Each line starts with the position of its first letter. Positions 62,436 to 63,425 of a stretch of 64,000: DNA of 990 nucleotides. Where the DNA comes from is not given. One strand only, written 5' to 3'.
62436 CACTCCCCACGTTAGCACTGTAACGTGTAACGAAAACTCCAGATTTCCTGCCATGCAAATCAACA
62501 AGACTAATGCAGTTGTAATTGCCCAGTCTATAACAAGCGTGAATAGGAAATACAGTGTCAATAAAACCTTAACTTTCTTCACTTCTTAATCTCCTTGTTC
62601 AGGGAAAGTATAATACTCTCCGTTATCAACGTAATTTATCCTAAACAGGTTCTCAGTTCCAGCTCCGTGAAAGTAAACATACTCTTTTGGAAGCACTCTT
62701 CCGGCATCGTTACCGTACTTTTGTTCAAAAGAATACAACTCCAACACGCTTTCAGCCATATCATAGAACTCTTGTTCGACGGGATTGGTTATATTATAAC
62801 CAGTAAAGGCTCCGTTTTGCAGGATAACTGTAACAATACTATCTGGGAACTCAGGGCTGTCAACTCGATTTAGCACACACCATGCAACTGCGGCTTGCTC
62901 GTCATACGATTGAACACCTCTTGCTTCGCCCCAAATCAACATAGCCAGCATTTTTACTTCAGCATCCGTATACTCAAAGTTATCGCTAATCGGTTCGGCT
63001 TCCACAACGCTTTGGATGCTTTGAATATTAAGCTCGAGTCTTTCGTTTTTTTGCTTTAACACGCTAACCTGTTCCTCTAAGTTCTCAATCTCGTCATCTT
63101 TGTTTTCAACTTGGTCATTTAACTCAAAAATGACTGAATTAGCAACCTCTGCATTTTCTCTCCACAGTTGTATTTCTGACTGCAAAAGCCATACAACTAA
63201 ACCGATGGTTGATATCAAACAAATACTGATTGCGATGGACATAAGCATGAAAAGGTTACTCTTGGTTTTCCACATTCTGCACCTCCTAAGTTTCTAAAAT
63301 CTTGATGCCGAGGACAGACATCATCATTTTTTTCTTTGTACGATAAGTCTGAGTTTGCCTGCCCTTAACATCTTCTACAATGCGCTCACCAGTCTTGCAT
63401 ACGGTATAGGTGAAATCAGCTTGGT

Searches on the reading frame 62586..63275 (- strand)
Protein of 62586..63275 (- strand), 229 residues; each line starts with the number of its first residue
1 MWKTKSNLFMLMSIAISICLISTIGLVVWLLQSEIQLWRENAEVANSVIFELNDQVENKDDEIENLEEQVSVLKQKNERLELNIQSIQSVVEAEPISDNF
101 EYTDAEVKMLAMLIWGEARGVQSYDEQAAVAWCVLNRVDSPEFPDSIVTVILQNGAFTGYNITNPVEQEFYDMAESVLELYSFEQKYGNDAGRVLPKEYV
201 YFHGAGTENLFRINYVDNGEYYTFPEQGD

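Call 7: search_protein_families(library=pfam, proteins=[window:62586-63275:-], max_evalue=0.01)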
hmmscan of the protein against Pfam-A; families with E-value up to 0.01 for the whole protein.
window:62586-63275:- (229 aa): 4 families
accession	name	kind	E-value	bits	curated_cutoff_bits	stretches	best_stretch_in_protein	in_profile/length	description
PF07486.17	Hydrolase_2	-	4.2e-11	43.8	27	1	122-180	2-63/100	Cell Wall Hydrolase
PF18504.6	Csm1_N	-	0.0011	19.7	26.3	1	52-81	32-61/70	Csm1 N-terminal domain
PF04859.17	DUF641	-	0.0015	19.4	27.6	1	31-81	75-125/127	Plant protein of unknown function (DUF641)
PF15784.10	GPS2_interact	-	0.0061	17.4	27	1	51-96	31-76/92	G-protein pathway suppressor 2-interacting domain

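Call 17: search_protein_families(library=ncbifam, proteins=[window:62586-63275:-], max_evalue=0.1)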
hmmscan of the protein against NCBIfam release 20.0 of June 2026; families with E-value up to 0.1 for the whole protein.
window:62586-63275:- (229 aa): 11 families
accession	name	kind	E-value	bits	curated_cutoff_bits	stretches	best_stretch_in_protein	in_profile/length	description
TIGR02869.1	spore_SleB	equivalog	5.9e-13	49.2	236.5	1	99-159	81-140/201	spore cortex-lytic enzyme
TIGR04523.1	Mplasa_alph_rch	subfamily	0.00066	17.7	270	1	45-90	594-639/745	helix-rich protein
TIGR03495.1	phage_LysB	equivalog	0.0015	18.8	92.75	1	16-87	2-73/135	Rz-like lysis system protein LysB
NF049872.2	cytotoxin_MakB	equivalog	0.004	16.6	240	1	41-118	129-206/349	alpha-pore-forming cytotoxin subunit MakB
NF045622.1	Npun_F5560_fam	hypoth_equivalog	0.0047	17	125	1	32-90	46-104/156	Npun_F5560 family protein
NF008173.0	PRK10920.1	equivalog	0.012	14.7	313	1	7-92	35-123/390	uroporphyrinogen-III C-methyltransferase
NF043058.1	T4SS_LegC2C7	subfamily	0.012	14.6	350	1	21-93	117-189/348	LegC2/C7 family Dot/Icm T4SS effector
TIGR02168.1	SMC_prok_B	equivalog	0.014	13.1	567.35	1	34-90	373-946/1181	chromosome segregation protein SMC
NF045487.1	ASRP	equivalog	0.021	13.5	300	1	39-86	368-417/593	archaea-specific SMC-related protein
NF004429.0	PRK05771.2-2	equivalog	0.031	13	799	1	45-155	178-285/608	V-type ATP synthase subunit I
TIGR02972.1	TMAO_torE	equivalog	0.072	12.9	77.75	0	15-32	23-40/49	trimethylamine N-oxide reductase system protein TorE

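Call 54: search_protein_families(library=phrogs, proteins=[window:62586-63275:-], max_evalue=0.001)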
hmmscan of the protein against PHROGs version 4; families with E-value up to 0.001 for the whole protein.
window:62586-63275:- (229 aa): 6 families
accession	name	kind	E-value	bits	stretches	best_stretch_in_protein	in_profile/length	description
phrog_30550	-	unknown function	1.2e-34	120.9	1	84-215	66-199/220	-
phrog_14642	-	lysis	7.7e-11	42.9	1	57-158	55-153/215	endolysin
phrog_15649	-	lysis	3.1e-07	29.8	1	81-162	205-285/1079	endolysin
phrog_17417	-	unknown function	1.3e-06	29.3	1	62-158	43-133/192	-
phrog_38339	-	unknown function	8.2e-05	23.6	1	95-165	60-131/193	-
phrog_12490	-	lysis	0.00075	19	0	107-164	640-699/870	endolysin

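Call 97: search_solved_structures(query=window:62586-63275:-, max_evalue=0.01)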
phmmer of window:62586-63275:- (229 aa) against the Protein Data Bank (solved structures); distinct sequences matched with E-value up to 0.01: 2.
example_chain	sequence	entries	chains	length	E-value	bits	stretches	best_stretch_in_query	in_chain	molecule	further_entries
4fet_B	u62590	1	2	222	3.7e-06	30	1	102-159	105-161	Spore cortex-lytic enzyme prepeptide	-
4f55_A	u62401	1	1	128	3.9e-06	30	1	102-159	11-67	Spore cortex-lytic enzyme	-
